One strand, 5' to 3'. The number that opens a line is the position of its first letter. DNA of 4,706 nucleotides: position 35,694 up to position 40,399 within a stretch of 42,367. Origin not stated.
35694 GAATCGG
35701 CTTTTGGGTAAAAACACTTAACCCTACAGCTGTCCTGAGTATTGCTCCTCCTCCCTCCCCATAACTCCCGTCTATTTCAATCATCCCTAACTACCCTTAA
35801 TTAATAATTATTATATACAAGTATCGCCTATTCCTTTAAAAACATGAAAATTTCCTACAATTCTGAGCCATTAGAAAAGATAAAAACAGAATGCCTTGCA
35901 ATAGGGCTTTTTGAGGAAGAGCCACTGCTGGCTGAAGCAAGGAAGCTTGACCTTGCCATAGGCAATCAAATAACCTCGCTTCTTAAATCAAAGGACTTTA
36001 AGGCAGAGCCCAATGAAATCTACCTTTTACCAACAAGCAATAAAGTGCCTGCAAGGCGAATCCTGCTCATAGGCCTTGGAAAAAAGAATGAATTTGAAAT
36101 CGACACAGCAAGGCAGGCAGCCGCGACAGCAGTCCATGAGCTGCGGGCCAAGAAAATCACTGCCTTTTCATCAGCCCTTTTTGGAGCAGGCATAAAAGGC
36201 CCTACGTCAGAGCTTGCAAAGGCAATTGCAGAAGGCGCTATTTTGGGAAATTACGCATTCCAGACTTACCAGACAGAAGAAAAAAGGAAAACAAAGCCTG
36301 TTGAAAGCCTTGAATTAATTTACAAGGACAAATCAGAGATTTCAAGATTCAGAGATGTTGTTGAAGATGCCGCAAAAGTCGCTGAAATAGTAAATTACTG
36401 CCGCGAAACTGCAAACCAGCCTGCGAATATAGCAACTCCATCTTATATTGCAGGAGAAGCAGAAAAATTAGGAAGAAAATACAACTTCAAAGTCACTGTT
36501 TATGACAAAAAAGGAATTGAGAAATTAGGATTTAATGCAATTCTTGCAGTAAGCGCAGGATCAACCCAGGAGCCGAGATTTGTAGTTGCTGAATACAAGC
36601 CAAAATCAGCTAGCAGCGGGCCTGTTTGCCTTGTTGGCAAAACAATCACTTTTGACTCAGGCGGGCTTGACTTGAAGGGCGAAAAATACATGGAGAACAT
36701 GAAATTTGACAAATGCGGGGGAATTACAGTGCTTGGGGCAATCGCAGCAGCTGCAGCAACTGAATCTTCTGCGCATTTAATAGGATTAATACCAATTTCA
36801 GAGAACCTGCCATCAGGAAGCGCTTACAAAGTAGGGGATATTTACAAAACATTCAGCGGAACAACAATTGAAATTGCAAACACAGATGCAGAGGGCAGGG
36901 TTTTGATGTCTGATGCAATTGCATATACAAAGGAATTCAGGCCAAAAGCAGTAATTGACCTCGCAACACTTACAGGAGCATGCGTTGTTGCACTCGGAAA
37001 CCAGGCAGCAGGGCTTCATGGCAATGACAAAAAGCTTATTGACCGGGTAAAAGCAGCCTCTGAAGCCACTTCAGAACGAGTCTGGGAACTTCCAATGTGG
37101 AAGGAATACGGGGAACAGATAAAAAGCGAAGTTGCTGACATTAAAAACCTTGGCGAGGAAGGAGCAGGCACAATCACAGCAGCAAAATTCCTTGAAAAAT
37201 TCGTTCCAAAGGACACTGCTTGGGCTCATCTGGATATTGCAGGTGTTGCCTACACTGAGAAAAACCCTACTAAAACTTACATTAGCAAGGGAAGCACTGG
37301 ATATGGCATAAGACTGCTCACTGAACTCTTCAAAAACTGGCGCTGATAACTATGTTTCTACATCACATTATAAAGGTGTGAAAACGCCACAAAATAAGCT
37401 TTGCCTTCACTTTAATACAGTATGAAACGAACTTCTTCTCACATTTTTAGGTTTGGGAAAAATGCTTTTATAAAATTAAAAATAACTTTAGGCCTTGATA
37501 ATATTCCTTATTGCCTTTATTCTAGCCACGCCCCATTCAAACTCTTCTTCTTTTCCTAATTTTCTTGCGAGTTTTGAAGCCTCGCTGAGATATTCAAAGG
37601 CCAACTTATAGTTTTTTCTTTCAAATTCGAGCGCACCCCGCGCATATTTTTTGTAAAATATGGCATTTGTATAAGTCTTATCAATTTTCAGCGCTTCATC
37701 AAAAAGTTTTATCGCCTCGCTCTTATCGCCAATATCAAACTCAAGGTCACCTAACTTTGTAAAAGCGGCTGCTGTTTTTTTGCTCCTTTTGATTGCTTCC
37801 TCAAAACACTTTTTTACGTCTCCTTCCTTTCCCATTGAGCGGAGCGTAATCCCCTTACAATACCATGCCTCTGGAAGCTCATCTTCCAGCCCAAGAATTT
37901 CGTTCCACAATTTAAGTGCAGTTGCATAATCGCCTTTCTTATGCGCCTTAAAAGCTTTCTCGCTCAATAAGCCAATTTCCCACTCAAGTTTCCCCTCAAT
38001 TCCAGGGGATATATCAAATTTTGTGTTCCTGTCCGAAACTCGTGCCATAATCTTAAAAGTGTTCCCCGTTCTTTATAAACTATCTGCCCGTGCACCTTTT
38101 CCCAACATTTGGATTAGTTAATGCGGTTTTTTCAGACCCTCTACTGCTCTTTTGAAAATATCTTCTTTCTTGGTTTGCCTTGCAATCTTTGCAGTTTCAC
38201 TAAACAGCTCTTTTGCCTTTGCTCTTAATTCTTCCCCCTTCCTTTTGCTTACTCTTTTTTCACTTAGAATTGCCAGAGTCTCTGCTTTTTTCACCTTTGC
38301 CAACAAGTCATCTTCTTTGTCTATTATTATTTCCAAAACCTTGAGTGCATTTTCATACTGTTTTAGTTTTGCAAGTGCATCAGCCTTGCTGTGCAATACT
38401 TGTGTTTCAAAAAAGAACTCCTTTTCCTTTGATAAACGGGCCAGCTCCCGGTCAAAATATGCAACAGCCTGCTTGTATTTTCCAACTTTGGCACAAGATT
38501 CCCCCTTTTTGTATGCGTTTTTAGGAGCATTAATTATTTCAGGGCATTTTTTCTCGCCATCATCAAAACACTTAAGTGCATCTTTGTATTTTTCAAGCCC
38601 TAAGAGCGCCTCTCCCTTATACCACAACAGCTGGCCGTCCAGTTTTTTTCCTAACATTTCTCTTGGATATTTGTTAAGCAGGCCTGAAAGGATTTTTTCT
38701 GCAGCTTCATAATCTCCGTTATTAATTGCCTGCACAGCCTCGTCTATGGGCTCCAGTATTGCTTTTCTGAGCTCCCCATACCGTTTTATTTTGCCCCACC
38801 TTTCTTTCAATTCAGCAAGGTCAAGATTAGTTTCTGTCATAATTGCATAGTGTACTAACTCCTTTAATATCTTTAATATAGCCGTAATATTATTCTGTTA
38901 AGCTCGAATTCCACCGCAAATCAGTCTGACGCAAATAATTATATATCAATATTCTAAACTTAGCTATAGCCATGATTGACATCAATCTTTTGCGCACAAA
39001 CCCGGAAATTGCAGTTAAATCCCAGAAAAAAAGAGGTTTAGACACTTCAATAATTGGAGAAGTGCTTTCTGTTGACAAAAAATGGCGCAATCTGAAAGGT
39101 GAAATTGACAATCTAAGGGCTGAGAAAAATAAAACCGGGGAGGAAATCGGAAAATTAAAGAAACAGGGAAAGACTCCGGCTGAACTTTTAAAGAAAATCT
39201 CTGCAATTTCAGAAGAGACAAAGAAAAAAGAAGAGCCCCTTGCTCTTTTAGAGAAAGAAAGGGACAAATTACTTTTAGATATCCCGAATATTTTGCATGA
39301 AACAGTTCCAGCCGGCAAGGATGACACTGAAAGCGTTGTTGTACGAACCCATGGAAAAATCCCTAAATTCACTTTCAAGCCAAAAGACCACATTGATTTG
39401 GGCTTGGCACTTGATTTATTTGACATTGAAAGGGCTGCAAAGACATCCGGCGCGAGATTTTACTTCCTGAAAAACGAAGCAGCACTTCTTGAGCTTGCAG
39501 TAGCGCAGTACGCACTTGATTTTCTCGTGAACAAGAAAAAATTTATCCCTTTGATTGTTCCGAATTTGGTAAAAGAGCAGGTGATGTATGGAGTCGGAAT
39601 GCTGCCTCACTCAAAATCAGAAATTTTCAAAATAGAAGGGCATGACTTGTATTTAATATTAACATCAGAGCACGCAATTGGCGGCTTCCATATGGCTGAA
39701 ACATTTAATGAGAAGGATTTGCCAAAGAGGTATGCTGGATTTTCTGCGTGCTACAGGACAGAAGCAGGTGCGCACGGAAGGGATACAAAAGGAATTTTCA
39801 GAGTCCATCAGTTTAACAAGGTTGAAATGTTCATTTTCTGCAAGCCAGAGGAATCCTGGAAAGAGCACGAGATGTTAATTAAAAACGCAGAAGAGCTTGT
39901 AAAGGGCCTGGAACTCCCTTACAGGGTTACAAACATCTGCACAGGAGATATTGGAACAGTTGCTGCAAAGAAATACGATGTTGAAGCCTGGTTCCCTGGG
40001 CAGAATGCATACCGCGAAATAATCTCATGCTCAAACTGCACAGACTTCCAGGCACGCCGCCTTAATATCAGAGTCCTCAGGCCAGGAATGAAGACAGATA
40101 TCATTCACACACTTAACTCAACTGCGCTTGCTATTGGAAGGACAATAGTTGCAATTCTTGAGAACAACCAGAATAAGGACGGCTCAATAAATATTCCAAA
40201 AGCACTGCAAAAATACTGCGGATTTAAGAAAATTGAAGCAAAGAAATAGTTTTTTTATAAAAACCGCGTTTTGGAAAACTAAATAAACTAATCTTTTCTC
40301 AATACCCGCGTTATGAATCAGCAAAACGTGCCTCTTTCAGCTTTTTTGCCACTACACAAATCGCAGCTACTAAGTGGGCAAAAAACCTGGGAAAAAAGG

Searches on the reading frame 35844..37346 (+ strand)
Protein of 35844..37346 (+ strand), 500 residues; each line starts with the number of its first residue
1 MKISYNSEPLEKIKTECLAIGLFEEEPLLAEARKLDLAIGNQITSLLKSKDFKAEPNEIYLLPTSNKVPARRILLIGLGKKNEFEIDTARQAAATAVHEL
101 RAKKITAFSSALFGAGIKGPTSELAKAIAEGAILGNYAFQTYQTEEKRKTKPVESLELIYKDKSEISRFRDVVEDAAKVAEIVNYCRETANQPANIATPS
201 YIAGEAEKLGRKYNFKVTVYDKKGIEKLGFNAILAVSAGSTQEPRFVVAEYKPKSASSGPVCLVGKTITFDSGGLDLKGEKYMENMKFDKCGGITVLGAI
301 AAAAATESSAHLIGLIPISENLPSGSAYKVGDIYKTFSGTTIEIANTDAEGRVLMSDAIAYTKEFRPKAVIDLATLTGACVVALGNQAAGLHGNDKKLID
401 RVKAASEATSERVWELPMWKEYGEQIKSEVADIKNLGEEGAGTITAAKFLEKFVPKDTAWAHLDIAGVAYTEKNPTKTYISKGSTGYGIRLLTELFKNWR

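Call 67: search_protein_families(library=pfam, proteins=[window:35844-37346:+], max_evalue=0.001)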
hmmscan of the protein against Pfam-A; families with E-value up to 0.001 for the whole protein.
window:35844-37346:+ (500 aa): 2 families
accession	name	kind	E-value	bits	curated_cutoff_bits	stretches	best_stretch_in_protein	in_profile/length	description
PF00883.26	Peptidase_M17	-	3.3e-114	381.8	25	1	184-492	1-309/310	Cytosol aminopeptidase family, catalytic domain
PF02789.23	Peptidase_M17_N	-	3.6e-28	98.5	23.4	1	20-145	2-128/129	Cytosol aminopeptidase family, N-terminal domain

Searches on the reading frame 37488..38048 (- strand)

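Call 67: search_protein_families(library=pfam, proteins=[window:37488-38048:-], max_evalue=0.001)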
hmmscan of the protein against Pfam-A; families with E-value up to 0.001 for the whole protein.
window:37488-38048:- (186 aa): 10 families
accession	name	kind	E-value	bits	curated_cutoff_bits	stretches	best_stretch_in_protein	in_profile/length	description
PF07719.23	TPR_2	-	1.2e-14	53.5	27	1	93-125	1-33/34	Tetratricopeptide repeat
PF00515.34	TPR_1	-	5.8e-14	51.7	27.8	1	93-126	1-34/34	Tetratricopeptide repeat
PF13424.12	TPR_12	-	2.2e-11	44.2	30.1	1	61-124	5-76/77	Tetratricopeptide repeat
PF13428.12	TPR_14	-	2.5e-09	37.3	23.5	0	95-130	3-38/44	Tetratricopeptide repeat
PF13432.12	TPR_16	-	1.1e-08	35.8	32.7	1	80-123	18-61/65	Tetratricopeptide repeat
PF13181.12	TPR_8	-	3.6e-08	33.4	25.7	0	94-125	2-33/34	Tetratricopeptide repeat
PF13414.12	TPR_11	-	3.6e-08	33.4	26.8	0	100-129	1-30/42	TPR repeat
PF13374.12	TPR_10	-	3e-05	24.3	27.5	0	92-122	1-31/42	Tetratricopeptide repeat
PF13431.12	TPR_17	-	4.4e-05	23.9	24.4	0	59-74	13-28/34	Tetratricopeptide repeat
PF23914.1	TPR_CcmH_CycH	-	0.00073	19.9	42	0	27-54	123-150/158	Cytochrome c-type biogenesis protein H TPR domain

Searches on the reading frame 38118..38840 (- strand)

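Call 67: search_protein_families(library=pfam, proteins=[window:38118-38840:-], max_evalue=0.001)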
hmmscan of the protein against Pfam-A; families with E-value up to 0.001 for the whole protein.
window:38118-38840:- (240 aa): 12 families
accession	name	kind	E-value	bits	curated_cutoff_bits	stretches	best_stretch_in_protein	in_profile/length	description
PF13428.12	TPR_14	-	5.5e-11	42.4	23.5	0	71-101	3-33/44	Tetratricopeptide repeat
PF07719.23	TPR_2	-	5e-09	36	27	0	71-100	3-32/34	Tetratricopeptide repeat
PF13432.12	TPR_16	-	7.2e-07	30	32.7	0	34-94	3-56/65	Tetratricopeptide repeat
PF17004.11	SRP_TPR_like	-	1.2e-06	29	35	1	71-178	16-70/109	Putative TPR-like repeat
PF00515.34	TPR_1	-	2.2e-06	27.7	27.8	0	110-131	5-26/34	Tetratricopeptide repeat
PF13424.12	TPR_12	-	4e-06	27.4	30.1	0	110-170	6-69/77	Tetratricopeptide repeat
PF13181.12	TPR_8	-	5e-06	26.7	25.7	0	147-170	2-25/34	Tetratricopeptide repeat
PF12895.13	ANAPC3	-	1.1e-05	26.1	27.2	0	41-130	2-80/82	Anaphase-promoting complex, cyclosome, subunit 3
PF13176.12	TPR_7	-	1.2e-05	25.5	27.9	0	113-140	6-32/36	Tetratricopeptide repeat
PF14853.12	Fis1_TPR_C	-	0.00013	22.6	25.3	0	155-178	10-33/53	Fis1 C-terminal tetratricopeptide repeat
PF13174.12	TPR_6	-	0.00047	21.1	26.3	0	38-59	10-31/33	Tetratricopeptide repeat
PF14559.12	TPR_19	-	0.00049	20.8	25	0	39-60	36-57/68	Tetratricopeptide repeat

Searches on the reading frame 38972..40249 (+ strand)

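Call 67: search_protein_families(library=pfam, proteins=[window:38972-40249:+], max_evalue=0.001)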
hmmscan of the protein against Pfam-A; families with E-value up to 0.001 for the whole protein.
window:38972-40249:+ (425 aa): 2 families
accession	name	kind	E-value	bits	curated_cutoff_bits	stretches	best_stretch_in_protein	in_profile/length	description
PF00587.30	tRNA-synt_2b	-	3.1e-39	135.3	29.3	1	222-399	6-179/179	tRNA synthetase class II core domain (G, H, P, S and T)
PF02403.27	Seryl_tRNA_N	-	6.6e-27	94.3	28.2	1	1-107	1-107/108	Seryl-tRNA synthetase N-terminal domain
